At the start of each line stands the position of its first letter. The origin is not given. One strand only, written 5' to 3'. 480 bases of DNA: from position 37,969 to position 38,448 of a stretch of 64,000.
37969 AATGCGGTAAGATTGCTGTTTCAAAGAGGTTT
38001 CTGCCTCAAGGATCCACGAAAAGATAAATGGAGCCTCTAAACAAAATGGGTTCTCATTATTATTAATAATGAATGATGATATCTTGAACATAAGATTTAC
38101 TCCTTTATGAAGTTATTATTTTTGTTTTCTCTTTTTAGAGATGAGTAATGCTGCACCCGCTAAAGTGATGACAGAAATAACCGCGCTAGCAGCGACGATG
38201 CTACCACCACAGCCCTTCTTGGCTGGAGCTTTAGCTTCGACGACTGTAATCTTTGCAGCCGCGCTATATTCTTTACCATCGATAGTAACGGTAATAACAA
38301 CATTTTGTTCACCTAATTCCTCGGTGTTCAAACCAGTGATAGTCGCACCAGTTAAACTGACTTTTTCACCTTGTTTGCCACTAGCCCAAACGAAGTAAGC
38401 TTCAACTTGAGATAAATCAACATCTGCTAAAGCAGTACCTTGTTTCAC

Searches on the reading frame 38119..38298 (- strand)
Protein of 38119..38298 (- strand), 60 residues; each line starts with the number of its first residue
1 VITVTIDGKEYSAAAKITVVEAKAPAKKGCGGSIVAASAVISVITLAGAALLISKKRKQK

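Call 73: search_protein_families(library=ncbifam, proteins=[window:38119-38298:-], max_evalue=1)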
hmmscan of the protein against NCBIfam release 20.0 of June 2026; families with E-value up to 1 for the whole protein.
seq(60 aa): 5 families
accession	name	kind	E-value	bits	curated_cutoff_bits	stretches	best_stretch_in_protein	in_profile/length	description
TIGR00883.1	2A0106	subfamily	0.042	12.9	443.45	1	8-55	111-157/400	metabolite/H+ symporter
TIGR01167.1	LPXTG_anchor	domain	0.047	14.4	15.9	1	38-60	13-34/34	LPXTG cell wall anchor domain-containing protein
NF041936.1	MXAN_0125_fam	equivalog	0.082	12.9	65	1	2-47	116-162/169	MXAN_0125 family MYXO-CTERM protein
NF045523.1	MXAN_5453_fam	exception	0.13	10.8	500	1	15-59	498-542/544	MXAN_5453 family MXYO-CTERM-anchored protein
NF035930.1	lectin_2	subfamily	0.25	11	100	1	17-60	58-100/238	lectin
